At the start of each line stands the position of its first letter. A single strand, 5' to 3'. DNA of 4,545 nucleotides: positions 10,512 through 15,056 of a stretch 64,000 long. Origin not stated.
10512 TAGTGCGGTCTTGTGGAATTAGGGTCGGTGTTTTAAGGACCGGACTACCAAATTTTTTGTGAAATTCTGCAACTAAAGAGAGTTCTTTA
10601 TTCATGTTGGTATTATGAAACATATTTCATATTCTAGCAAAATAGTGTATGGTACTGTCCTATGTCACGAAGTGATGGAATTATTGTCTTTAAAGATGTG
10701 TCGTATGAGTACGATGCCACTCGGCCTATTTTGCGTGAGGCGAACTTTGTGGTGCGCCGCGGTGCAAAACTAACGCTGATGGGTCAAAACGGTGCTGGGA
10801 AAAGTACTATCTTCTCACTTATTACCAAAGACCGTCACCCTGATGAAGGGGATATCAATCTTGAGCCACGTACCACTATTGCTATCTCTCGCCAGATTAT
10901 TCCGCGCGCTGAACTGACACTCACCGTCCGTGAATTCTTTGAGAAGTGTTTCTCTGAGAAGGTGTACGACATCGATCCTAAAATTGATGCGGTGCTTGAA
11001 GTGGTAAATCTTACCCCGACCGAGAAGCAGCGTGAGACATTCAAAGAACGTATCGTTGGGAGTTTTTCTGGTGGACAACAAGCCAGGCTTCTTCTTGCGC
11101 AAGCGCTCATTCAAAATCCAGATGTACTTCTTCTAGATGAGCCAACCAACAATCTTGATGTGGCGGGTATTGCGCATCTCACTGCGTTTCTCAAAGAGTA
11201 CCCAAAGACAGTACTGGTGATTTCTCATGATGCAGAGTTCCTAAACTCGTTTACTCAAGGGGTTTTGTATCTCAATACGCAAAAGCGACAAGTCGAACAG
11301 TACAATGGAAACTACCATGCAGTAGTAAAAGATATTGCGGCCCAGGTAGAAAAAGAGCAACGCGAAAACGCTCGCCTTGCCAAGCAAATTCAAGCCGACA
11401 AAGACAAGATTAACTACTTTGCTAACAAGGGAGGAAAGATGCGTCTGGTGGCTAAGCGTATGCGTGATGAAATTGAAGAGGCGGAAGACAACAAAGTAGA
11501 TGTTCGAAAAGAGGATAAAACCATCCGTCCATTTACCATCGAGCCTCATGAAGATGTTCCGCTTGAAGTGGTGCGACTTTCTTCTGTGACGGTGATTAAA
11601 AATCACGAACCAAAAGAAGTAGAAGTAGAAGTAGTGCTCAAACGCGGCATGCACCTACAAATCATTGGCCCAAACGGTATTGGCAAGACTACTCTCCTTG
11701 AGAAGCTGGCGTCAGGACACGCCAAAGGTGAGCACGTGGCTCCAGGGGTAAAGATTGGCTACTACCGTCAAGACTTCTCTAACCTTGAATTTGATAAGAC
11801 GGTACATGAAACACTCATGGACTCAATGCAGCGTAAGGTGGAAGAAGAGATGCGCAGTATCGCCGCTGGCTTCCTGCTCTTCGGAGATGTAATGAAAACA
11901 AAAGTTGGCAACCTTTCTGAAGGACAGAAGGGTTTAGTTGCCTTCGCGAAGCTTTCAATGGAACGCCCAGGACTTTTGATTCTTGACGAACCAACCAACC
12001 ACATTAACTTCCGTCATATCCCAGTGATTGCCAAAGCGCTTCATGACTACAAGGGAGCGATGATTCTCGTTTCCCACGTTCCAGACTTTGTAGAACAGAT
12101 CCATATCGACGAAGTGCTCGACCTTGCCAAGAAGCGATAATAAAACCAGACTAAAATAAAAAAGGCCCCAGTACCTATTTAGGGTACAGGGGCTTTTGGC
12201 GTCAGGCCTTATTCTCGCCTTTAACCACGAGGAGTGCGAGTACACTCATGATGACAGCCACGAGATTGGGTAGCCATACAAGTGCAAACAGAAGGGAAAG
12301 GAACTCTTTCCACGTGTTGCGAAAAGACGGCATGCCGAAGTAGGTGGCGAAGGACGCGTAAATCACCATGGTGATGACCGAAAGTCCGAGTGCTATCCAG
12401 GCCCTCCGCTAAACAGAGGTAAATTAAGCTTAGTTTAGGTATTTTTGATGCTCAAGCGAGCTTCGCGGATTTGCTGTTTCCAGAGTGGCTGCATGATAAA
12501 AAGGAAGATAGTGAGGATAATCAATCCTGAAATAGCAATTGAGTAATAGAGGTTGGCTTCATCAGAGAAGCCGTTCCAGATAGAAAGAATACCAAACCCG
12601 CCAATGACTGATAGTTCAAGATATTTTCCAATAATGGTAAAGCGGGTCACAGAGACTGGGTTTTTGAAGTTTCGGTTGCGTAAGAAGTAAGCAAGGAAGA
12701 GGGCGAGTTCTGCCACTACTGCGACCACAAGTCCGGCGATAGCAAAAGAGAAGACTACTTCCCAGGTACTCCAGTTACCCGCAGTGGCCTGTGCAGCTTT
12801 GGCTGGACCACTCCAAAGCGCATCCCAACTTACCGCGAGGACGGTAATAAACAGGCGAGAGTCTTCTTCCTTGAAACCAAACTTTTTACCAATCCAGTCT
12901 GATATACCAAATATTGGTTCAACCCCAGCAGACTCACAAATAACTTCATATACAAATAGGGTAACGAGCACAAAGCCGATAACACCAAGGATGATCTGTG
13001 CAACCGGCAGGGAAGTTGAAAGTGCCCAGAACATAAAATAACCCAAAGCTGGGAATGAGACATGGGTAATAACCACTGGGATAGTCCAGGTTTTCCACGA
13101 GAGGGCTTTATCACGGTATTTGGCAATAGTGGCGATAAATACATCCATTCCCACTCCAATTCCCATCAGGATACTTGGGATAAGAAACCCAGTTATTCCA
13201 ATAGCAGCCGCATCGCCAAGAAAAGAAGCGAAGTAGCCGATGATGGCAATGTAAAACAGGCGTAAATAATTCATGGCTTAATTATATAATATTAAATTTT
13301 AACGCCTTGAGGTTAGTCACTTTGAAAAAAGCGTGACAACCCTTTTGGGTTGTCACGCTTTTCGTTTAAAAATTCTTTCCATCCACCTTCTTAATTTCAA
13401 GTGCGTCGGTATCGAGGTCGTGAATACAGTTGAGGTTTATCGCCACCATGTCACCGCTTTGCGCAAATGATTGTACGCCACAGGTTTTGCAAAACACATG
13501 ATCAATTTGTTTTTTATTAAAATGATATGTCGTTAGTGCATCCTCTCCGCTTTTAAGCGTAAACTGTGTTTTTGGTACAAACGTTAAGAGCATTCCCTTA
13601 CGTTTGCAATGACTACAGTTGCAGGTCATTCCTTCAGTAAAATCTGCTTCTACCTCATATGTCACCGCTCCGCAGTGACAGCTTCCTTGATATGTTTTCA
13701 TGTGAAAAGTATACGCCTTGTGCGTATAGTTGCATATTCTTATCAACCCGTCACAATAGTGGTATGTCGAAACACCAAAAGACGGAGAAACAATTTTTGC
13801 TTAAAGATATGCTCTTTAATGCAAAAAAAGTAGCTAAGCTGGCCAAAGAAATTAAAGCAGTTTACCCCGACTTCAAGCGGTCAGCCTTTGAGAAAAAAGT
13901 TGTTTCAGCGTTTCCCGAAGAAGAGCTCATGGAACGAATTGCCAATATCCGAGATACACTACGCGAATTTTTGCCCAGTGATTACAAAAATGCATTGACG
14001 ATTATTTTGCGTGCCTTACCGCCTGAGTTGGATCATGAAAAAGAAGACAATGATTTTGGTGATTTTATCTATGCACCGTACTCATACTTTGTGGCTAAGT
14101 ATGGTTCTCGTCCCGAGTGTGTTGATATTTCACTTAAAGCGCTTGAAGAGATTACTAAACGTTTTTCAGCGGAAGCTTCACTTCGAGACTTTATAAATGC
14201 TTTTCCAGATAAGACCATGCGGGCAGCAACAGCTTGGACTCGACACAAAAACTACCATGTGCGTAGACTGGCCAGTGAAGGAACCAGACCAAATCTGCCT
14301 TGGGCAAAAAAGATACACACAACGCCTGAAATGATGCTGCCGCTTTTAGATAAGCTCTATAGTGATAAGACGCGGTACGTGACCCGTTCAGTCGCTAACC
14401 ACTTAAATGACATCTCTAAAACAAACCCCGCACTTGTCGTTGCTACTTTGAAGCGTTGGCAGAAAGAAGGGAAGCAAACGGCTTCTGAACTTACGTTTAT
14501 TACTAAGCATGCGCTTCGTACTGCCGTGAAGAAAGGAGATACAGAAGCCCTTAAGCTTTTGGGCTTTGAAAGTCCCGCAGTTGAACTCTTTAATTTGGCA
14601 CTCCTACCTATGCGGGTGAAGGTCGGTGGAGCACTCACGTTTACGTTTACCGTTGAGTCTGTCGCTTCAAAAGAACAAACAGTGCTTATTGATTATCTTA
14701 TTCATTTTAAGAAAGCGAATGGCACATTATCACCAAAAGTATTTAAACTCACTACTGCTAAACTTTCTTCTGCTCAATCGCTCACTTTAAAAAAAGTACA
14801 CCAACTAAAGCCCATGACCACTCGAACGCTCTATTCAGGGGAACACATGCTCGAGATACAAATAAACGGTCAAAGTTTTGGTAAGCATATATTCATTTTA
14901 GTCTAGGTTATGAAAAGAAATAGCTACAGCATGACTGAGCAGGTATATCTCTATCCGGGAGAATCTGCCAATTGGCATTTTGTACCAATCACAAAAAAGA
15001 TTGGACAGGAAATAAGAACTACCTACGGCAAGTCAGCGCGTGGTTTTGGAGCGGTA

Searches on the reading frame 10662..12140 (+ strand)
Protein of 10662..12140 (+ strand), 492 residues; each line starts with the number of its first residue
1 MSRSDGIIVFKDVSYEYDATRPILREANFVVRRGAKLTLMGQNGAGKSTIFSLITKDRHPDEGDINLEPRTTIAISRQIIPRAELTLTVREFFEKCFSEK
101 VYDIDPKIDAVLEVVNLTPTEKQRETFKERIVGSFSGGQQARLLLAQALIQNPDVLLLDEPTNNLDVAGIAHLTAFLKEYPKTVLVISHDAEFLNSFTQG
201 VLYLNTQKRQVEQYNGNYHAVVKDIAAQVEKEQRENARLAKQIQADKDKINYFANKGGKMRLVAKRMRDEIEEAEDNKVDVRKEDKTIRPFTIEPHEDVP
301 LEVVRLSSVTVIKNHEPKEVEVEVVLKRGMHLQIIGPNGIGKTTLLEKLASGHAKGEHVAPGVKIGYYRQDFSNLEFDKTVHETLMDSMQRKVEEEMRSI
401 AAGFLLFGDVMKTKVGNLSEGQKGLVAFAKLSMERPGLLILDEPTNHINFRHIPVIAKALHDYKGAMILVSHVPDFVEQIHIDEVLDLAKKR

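Call 98: search_protein_families(library=pfam, proteins=[window:10662-12140:+], max_evalue=0.001)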
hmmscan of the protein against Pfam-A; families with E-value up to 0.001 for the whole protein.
window:10662-12140:+ (492 aa): 19 families
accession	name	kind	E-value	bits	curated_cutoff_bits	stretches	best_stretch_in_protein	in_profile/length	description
PF00005.33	ABC_tran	-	2.9e-45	154.7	25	2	24-163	1-137/137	ABC transporter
PF13304.12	AAA_21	-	2.5e-17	64.4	27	1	134-195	237-304/304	AAA domain, putative AbiEii toxin, Type IV TA system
PF02463.25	SMC_N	-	2.1e-10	40.8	40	0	134-199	136-207/220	RecF/RecN/SMC N terminal domain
PF13555.12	AAA_29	-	2.8e-06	27.4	27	0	33-51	22-39/61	P-loop containing region of AAA domain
PF13476.12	AAA_23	-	6e-06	27.5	27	0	334-349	24-39/201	AAA domain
PF13401.12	AAA_22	-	6.8e-06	26.9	27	0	331-371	7-33/130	AAA domain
PF03193.22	RsgA_GTPase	-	1.9e-05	25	30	0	315-352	92-129/174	RsgA GTPase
PF20720.3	nSTAND3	-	5.9e-05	23.2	27.2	0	325-355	13-43/155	Novel STAND NTPase 3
PF13175.12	AAA_15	-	8.8e-05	22.7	32.1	0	38-256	27-185/374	AAA ATPase domain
PF08477.19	Roc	-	0.00015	22.4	27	0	333-375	3-44/119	Ras of Complex, Roc, domain of DAPkinase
PF13479.12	AAA_24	-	0.00015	22.1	27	0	330-349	3-22/195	AAA domain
PF13191.12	AAA_16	-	0.00018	22.5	32.6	0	329-356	24-50/167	AAA ATPase domain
PF13521.12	AAA_28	-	0.00024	21.8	27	0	334-399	4-67/164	AAA domain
PF00910.28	RNA_helicase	-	0.00026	21.9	21.5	0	333-354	2-23/105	RNA helicase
PF05729.18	NACHT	-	0.00027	21.2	26.7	0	334-357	5-28/167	NACHT domain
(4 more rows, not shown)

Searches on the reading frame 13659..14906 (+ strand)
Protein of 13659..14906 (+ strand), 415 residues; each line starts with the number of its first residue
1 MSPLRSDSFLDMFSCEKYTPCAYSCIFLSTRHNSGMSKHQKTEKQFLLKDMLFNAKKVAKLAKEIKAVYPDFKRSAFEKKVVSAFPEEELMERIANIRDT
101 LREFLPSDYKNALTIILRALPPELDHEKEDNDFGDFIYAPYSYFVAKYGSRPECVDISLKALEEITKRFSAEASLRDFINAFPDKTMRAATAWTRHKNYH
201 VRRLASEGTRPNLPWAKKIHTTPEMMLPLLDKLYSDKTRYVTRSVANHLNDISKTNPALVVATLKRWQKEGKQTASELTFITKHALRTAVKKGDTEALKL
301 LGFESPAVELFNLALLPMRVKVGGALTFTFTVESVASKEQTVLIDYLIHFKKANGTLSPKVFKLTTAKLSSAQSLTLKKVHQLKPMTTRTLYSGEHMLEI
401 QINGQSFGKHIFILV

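Call 98: search_protein_families(library=pfam, proteins=[window:13659-14906:+], max_evalue=0.001)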
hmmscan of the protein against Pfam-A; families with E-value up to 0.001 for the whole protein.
window:13659-14906:+ (415 aa): 1 family
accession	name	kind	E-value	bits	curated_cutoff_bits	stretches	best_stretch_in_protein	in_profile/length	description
PF08713.17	DNA_alkylation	-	3.2e-06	27.4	21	1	171-270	107-200/213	DNA alkylation repair enzyme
